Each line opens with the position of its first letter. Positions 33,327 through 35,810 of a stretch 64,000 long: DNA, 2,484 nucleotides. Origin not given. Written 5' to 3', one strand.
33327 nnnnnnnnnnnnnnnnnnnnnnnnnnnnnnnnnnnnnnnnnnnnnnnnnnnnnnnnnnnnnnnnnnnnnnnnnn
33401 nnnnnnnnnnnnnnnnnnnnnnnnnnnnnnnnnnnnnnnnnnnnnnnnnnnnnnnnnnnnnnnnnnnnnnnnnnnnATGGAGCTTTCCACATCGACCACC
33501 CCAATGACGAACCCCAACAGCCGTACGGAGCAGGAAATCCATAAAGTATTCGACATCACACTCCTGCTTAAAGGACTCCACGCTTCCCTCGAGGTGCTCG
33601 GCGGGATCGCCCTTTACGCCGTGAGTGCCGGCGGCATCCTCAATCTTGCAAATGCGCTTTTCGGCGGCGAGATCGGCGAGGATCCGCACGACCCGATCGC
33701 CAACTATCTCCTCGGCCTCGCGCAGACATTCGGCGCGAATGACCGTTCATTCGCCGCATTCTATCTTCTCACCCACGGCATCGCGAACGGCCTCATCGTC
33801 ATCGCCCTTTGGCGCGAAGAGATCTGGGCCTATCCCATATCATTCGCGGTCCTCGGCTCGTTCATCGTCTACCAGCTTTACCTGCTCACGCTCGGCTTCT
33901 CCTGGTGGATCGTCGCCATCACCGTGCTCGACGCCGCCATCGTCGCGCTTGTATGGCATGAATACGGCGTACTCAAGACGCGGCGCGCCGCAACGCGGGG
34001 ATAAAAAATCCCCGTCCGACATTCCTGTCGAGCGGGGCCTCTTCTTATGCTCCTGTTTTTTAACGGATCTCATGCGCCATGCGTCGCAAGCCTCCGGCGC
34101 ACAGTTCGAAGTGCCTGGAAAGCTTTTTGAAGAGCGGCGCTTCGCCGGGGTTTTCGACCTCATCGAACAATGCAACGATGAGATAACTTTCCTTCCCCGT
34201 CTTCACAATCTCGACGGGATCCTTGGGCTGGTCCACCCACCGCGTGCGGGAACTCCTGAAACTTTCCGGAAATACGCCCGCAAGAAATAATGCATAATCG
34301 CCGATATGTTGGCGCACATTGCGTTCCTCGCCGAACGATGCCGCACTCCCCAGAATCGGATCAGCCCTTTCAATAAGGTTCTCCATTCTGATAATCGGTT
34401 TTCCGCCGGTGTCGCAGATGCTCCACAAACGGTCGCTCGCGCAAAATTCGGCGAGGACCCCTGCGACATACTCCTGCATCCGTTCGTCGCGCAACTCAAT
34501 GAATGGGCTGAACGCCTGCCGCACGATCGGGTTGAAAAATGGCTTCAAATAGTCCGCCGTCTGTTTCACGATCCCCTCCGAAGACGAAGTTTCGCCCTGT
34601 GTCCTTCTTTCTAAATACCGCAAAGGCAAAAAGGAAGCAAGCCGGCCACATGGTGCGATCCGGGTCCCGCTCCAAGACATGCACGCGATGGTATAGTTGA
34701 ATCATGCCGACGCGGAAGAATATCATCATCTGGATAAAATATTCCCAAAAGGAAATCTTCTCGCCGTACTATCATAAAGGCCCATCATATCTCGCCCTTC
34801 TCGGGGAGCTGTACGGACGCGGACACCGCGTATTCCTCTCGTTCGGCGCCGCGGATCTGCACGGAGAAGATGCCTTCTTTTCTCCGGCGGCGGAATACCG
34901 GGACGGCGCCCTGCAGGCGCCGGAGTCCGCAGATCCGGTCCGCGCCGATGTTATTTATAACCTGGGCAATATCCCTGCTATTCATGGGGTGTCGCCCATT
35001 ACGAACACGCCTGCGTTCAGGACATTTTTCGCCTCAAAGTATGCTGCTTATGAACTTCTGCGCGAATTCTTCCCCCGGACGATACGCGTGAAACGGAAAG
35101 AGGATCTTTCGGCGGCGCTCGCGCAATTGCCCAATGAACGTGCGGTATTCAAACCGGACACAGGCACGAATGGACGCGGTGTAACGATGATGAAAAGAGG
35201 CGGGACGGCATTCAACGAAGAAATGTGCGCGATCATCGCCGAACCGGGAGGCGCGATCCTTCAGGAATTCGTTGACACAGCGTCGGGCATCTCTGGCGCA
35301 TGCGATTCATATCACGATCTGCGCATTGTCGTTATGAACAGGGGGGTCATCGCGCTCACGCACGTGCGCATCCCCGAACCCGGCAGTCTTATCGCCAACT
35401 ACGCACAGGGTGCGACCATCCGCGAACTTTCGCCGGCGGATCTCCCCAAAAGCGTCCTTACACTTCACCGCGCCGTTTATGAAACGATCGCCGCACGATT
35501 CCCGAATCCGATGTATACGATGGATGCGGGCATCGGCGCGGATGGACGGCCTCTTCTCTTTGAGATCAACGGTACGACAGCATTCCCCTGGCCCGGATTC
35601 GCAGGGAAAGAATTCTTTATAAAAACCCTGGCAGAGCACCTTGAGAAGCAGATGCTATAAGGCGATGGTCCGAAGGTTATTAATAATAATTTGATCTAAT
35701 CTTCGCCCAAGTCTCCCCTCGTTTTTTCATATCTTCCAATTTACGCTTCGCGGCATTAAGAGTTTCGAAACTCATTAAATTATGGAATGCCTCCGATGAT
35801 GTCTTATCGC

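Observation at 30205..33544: Minimal Nqr/Rnf-like flavin electron-transfer pair next to an ECF sigma / anti-sigma pair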

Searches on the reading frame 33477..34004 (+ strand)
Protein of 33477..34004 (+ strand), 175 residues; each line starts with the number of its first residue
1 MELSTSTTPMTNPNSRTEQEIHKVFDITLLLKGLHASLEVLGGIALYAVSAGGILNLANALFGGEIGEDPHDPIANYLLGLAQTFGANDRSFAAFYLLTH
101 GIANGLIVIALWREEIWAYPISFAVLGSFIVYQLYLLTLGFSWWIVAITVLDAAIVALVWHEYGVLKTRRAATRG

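Call 3: search_protein_families(library=pfam, proteins=[window:33477-34004:+], max_evalue=0.01)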
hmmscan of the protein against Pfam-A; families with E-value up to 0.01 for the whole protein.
window:33477-34004:+ (175 aa): 1 family
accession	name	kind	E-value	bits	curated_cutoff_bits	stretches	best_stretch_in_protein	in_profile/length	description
PF09900.14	DUF2127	-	4.3e-27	95.5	24.3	1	25-163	2-140/140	Predicted membrane protein (DUF2127)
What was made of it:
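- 33477..34004 (+): DUF2127 membrane protein, third gene of the sigma operon. PF09900 4.3e-27 (call 3).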

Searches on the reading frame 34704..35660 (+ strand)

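Call 46: search_protein_families(library=pfam, proteins=[window:34704-35660:+], max_evalue=0.00001)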
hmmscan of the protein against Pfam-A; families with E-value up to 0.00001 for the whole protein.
window:34704-35660:+ (318 aa): 1 family
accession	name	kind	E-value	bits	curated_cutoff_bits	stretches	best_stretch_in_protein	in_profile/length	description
PF14398.11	ATPgrasp_YheCD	-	2.1e-07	30.9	26.8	0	115-290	15-225/255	YheC/D like ATP-grasp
